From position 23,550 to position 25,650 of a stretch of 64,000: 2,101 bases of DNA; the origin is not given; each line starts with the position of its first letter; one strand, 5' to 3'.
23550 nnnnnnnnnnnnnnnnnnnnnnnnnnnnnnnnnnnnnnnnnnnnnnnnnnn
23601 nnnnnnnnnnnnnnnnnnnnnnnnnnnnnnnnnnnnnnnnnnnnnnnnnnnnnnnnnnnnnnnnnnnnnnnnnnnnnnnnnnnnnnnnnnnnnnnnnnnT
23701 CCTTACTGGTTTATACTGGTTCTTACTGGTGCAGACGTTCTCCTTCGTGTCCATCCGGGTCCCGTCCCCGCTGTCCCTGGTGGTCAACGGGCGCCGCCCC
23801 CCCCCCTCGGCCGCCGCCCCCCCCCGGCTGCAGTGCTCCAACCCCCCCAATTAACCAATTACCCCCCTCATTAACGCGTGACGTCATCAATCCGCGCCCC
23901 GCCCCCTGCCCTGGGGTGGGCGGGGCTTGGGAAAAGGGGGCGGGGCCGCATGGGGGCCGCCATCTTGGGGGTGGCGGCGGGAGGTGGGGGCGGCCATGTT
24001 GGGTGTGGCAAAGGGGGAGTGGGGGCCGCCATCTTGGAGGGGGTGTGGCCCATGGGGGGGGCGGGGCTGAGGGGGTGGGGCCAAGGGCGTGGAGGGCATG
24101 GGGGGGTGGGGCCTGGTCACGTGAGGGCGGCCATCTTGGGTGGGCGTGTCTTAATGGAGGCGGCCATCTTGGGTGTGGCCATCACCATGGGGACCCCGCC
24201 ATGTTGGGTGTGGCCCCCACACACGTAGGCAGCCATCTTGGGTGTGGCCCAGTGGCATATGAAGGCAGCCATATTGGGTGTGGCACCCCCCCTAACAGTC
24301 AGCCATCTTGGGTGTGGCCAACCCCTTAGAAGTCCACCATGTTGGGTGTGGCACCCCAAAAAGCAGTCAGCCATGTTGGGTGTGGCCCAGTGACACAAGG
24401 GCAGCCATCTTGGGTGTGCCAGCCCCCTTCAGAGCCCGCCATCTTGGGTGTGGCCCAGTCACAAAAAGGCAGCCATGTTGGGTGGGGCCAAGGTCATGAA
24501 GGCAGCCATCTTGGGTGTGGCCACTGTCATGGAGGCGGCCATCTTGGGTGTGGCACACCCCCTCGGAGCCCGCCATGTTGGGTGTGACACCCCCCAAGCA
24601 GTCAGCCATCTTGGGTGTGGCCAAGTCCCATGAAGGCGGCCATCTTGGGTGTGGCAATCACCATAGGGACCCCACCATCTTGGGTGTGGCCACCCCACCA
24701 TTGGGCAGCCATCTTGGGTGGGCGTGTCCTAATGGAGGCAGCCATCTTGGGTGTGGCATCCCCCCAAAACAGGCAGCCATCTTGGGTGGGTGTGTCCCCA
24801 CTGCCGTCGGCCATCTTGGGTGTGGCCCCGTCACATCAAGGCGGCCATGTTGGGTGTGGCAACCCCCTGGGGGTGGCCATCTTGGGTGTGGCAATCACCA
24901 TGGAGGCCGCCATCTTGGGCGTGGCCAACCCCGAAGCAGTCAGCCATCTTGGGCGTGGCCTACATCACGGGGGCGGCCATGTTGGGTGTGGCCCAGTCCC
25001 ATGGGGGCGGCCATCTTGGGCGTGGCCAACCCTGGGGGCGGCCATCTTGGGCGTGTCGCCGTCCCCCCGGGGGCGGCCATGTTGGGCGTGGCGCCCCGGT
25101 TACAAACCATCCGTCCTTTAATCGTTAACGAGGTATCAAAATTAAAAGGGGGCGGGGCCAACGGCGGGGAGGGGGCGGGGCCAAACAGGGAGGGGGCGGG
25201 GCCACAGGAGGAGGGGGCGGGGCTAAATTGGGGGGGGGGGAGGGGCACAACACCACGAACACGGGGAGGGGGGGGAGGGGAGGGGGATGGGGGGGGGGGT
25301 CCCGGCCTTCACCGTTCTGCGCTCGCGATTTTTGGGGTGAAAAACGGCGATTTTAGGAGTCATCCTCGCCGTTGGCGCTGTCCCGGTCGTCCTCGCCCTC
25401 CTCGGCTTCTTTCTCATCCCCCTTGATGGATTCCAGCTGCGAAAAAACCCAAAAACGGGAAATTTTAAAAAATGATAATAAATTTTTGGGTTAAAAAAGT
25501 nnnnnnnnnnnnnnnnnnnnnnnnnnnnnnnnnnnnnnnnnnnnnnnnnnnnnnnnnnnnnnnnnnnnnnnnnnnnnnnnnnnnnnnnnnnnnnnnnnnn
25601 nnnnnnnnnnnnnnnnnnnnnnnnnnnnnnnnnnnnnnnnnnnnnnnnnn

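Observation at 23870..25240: ~1.2 kb tandem array of YY1-consensus motifs plus a perfect CRE and GC boxes in the convergent intergenic / 3' UTR interval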

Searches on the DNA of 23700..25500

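Call 70: search_rna_families(source=window, start=23700, end=25500, threshold=evalue, max_evalue=1)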
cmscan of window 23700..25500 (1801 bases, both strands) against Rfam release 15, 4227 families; matches with E-value up to 1: 1.
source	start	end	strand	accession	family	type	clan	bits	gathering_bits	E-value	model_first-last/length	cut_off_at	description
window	24444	24498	+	RF04305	HCV_SL1412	Cis-reg;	-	17.4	38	0.97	1-48/48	no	Hepatitis C virus stem-loop SL1412 RNA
